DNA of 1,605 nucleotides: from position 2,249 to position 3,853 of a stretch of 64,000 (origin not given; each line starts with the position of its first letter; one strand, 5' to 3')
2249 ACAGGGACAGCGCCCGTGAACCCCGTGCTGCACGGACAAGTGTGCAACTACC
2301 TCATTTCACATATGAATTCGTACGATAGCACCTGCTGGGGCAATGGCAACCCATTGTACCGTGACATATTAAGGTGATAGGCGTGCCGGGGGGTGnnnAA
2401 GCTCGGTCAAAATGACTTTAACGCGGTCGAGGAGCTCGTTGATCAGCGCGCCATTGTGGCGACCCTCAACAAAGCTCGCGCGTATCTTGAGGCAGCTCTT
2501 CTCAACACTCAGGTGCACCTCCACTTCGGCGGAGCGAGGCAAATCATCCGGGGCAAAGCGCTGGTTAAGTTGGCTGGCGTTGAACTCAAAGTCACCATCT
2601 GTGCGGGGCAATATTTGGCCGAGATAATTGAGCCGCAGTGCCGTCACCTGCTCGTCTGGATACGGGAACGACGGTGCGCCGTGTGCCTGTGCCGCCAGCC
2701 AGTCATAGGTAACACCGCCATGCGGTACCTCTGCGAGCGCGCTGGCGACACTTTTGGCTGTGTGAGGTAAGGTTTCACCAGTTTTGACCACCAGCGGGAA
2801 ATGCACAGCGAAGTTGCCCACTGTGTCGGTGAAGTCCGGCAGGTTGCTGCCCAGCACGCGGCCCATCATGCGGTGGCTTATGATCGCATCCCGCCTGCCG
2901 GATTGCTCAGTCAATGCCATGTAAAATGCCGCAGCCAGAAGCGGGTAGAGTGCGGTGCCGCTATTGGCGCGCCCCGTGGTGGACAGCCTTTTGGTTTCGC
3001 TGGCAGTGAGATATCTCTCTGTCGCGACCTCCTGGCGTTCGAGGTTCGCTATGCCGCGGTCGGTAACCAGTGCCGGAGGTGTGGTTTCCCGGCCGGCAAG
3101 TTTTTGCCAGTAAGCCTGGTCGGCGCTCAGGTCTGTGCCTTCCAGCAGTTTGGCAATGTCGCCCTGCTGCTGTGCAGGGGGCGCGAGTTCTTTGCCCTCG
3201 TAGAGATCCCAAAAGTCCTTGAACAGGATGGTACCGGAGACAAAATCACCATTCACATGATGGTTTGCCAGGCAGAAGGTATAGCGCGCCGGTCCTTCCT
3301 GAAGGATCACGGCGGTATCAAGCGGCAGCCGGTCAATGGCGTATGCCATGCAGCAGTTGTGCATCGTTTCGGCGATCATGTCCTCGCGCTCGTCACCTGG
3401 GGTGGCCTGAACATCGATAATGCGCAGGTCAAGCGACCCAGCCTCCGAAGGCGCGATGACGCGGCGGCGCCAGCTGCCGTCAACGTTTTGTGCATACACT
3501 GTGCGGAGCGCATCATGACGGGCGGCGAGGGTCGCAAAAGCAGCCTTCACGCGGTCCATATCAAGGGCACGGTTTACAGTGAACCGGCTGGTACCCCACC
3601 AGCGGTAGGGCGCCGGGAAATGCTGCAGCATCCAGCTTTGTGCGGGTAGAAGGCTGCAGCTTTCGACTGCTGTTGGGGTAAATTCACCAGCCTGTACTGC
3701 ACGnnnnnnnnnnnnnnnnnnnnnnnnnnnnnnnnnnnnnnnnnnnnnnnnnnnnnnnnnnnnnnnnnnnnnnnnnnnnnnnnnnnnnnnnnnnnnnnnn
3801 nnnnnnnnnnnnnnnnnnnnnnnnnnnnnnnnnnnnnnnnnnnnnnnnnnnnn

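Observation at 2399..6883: Non-canonical end of the assembly line: C - carrier - A(Ser) - C, no thioesterase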

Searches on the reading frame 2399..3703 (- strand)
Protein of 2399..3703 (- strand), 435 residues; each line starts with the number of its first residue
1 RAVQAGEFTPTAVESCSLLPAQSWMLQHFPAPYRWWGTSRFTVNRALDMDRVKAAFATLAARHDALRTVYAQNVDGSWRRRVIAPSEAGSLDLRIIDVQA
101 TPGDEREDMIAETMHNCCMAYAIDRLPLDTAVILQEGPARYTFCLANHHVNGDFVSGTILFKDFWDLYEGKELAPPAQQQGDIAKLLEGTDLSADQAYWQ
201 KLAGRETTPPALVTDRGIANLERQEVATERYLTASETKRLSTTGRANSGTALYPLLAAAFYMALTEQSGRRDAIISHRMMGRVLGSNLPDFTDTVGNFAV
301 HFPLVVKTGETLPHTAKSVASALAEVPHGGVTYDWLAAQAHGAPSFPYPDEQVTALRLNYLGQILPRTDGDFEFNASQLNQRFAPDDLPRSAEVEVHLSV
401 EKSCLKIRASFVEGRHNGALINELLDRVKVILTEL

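Call 12: search_protein_families(library=pfam, proteins=[window:2399-3703:-], max_evalue=10)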
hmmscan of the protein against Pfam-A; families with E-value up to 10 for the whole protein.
window:2399-3703:- (435 aa): 1 family
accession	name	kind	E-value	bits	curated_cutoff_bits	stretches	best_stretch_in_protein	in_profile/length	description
PF00668.25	Condensation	-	6.9e-42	144.1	30.6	1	17-434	6-432/456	Condensation domain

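Call 31: search_solved_structures(query=window:2399-3703:-, max_evalue=0.001)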
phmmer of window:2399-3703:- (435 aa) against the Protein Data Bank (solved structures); distinct sequences matched with E-value up to 0.001: 23.
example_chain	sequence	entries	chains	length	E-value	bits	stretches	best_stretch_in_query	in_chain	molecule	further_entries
9lcq_A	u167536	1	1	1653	5.1e-32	114.7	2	14-426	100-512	PvdL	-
9lcp_A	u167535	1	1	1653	9e-32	113.9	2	14-426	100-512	PvdL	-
9lco_A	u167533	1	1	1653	9e-32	113.9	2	14-426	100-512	PvdL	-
9up2_A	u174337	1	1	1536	2.2e-31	112.6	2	17-426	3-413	PvdL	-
9rde_A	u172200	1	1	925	1.3e-20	77.1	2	46-411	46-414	Bacitracin synthase 3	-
6ta8_A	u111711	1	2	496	1.1e-17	67.5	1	16-425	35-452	Tyrocidine synthase 2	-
2jgp_A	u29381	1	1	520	2.6e-10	43.2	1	39-284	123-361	TYROCIDINE SYNTHETASE 3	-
2xhg_A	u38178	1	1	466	2.9e-08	36.4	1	17-364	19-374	TYROCIDINE SYNTHETASE A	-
9bfg_A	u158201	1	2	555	6.3e-08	35.3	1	17-364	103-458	Tyrocidine synthase 1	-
5isw_A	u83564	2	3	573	1.3e-07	34.3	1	16-364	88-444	Gramicidin S synthase 1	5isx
9bfd_A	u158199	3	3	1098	2.4e-07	33.4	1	17-364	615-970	Tyrocidine synthase 1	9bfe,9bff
8qnf_A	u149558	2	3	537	2.6e-06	30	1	21-276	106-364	Condensation domain TomBC from the Tomaymycin non-ribosomal peptide synthetase | Tomaymycin non-ribosomal peptide synthetase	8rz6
5t7z_A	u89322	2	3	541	4.9e-06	29.1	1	47-262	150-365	EpoB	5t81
7cpx_A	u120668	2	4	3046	5.3e-06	29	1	9-218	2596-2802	Lovastatin nonaketide synthase, polyketide synthase component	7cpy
8hlk_A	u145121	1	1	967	9e-06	28.2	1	19-307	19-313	Microcystin synthetase B (Fragment)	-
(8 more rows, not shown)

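Call 42: search_solved_structures(query=window:2399-3703:-, max_evalue=1e-7, show_alignments=5)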
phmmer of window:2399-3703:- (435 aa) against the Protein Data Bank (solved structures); distinct sequences matched with E-value up to 1e-7: 9.
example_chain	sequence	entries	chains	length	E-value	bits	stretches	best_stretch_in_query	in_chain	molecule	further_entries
9lcq_A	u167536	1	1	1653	5.1e-32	114.7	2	14-426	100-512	PvdL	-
9lcp_A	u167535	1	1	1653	9e-32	113.9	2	14-426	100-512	PvdL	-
9lco_A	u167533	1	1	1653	9e-32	113.9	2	14-426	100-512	PvdL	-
9up2_A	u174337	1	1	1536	2.2e-31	112.6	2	17-426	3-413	PvdL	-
9rde_A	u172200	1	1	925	1.3e-20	77.1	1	46-411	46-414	Bacitracin synthase 3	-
6ta8_A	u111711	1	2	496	1.1e-17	67.5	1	16-425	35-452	Tyrocidine synthase 2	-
2jgp_A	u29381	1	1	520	2.6e-10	43.2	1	39-284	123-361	TYROCIDINE SYNTHETASE 3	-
2xhg_A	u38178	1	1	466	2.9e-08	36.4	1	17-364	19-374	TYROCIDINE SYNTHETASE A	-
9bfg_A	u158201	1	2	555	6.3e-08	35.3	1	17-364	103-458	Tyrocidine synthase 1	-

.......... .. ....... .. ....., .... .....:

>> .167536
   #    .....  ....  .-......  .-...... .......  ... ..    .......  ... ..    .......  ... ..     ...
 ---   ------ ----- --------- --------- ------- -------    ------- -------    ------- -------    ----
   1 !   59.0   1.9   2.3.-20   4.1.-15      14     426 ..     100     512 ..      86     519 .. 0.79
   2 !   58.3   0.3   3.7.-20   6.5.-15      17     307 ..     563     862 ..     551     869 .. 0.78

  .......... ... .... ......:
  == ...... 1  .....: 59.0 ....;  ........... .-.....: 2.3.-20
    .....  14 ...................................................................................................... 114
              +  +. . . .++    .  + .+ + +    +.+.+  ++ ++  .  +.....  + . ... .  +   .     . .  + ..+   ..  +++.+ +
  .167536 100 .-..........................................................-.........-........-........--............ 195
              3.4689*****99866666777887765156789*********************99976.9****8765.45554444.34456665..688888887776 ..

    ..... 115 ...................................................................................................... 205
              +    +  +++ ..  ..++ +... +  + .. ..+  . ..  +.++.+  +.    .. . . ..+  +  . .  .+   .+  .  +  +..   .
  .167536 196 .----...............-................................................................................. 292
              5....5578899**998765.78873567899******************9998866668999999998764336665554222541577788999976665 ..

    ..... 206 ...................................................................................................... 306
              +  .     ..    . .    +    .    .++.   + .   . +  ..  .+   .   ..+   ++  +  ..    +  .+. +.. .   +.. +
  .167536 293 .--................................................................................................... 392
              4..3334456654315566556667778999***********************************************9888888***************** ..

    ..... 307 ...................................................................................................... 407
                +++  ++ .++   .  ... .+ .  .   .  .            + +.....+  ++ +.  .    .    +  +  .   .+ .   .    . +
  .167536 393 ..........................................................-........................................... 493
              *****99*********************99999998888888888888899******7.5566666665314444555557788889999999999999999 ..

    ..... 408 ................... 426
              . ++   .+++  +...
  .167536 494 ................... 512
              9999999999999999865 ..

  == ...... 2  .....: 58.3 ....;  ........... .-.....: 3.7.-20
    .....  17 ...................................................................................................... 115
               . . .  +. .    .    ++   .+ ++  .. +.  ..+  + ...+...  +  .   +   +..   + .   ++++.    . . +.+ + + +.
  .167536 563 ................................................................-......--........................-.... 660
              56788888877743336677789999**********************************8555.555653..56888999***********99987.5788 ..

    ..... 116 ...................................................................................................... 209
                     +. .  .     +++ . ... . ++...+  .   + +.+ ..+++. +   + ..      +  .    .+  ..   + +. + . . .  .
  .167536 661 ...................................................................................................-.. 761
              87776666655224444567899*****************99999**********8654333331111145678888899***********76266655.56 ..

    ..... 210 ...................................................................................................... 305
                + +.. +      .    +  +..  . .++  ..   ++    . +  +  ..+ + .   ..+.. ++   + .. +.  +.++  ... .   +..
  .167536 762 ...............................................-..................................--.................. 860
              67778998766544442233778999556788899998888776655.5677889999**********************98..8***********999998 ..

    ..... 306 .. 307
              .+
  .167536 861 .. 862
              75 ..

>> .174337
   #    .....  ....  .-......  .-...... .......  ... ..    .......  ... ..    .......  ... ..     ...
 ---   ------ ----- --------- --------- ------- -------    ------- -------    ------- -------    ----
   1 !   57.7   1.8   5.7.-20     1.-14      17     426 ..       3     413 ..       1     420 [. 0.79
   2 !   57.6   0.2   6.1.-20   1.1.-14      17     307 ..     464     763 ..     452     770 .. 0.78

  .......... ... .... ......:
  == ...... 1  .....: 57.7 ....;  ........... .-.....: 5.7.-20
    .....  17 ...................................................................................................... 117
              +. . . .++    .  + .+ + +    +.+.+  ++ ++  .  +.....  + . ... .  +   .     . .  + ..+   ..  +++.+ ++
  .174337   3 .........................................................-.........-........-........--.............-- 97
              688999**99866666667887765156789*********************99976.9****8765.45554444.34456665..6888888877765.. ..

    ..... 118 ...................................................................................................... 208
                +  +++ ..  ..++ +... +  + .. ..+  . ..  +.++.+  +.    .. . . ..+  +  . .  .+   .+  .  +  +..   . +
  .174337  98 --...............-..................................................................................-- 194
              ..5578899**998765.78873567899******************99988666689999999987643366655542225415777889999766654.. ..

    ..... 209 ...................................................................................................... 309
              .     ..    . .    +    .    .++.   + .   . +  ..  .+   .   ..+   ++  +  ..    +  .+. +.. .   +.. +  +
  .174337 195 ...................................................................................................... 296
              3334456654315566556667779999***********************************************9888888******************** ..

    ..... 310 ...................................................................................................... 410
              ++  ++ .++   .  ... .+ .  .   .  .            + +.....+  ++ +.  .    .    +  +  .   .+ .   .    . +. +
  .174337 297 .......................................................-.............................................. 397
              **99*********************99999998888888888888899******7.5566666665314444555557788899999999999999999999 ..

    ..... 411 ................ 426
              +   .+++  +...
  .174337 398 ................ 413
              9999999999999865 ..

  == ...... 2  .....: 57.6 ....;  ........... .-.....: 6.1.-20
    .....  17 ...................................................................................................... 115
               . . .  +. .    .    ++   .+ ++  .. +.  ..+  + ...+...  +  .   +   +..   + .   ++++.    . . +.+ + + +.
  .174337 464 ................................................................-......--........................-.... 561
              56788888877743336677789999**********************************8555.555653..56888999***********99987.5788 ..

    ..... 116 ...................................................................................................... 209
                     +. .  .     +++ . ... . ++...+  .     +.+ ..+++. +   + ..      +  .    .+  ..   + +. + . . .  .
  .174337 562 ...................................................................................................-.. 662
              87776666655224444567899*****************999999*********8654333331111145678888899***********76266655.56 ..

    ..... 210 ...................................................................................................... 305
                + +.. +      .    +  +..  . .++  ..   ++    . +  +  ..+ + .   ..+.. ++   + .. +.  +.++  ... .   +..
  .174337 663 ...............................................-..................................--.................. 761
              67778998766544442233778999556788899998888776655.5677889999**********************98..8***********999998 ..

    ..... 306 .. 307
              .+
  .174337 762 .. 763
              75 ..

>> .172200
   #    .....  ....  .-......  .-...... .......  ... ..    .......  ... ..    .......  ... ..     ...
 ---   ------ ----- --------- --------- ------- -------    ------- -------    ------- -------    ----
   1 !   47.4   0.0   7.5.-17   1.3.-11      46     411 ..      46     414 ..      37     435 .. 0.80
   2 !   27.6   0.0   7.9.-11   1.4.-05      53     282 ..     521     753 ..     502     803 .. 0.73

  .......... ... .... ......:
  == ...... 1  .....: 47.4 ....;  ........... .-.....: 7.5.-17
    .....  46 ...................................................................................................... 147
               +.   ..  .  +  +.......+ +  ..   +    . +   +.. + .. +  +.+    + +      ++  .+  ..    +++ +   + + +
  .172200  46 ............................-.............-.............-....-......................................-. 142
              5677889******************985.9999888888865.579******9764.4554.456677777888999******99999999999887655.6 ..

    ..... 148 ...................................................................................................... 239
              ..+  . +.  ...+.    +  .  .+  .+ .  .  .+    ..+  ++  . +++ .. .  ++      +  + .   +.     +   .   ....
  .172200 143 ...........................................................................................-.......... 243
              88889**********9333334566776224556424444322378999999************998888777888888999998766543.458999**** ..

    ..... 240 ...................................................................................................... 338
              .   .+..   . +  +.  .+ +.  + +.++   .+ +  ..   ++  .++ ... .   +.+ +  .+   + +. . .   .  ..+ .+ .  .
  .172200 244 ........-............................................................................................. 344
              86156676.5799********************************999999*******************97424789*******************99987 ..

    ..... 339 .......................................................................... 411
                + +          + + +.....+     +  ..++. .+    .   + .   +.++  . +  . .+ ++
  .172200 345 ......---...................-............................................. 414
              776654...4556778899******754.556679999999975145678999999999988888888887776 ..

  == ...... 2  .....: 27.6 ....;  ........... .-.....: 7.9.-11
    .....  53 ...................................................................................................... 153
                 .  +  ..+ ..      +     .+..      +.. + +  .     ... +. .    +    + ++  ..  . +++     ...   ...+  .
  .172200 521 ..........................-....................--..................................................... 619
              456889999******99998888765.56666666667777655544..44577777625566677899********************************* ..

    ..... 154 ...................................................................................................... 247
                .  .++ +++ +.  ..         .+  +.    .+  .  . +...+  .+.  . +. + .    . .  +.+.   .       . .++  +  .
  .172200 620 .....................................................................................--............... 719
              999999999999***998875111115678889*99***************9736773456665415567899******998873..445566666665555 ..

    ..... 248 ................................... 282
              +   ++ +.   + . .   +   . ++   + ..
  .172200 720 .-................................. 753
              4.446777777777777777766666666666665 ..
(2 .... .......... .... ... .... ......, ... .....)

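Call 54: search_protein_families(library=ncbifam, proteins=[window:2399-3703:-], max_evalue=0.01)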
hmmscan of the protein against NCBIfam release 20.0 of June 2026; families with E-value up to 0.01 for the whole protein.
window:2399-3703:- (435 aa): 3 families
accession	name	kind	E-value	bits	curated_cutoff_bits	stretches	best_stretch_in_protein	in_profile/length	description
NF004282.0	PRK05691.1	subfamily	7.1e-23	78.7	4090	1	15-428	2791-3210/4334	non-ribosomal peptide synthase/polyketide synthase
NF047350.1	aureusi_NRPS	equivalog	1.8e-08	31.8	2500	1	45-201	1027-1171/2373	aureusimine non-ribosomal peptide synthetase AusA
TIGR01720.1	NRPS-para261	subfamily_domain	3.8e-07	30.1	74.2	1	314-434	4-124/155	non-ribosomal peptide synthase domain TIGR01720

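Call 72: predict_structure(alignment_id=A2)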
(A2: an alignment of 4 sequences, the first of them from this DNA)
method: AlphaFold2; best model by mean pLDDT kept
length: 421 residues; sequences in the alignment: 4
mean_pLDDT: 56.0   pTM: 0.54
mean pLDDT of the five models: 56.0, 55.8, 55.4, 55.3, 52.2
residues with pLDDT >= 90: 7; 70-90: 104; 50-70: 142; < 50: 168
segments of 3 or more residues with pLDDT < 50: 1-23, 56-66, 105-115, 134-141, 161-170, 189-209, 266-286, 313-341, 347-378
pLDDT, mean of each block of 10 residues (from residue 1): 36 39 60 77 68 50 49 57 65 60 44 50 73 48 62 76 43 57 52 31 33 78 76 71 85 72 50 35 48 83 76 40 36 34 47 30 29 37 66 68 70 90 73
secondary structure, 60 per line:
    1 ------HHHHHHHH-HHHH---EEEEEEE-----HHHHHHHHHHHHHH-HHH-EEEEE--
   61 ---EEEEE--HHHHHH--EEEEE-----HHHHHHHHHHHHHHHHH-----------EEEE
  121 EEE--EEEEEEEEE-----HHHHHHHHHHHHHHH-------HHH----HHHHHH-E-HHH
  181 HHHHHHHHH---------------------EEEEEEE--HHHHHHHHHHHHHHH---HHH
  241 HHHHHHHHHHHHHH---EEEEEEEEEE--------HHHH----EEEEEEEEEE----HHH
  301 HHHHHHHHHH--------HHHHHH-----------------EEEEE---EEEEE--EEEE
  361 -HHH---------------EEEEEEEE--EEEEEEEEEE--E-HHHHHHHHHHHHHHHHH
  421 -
elements in order: H7-14 H16-19 E23-29 H35-48 E54-58 E64-68 H71-76 E79-83 H89-105 E117-123 E126-134 H140-154 H169-174 H178-189 E211-217 H220-234 H238-254 E258-267 H276-279 E284-293 H298-310 H319-324 E342-346 E350-354 E357-360 E380-387 E390-399 H404-420
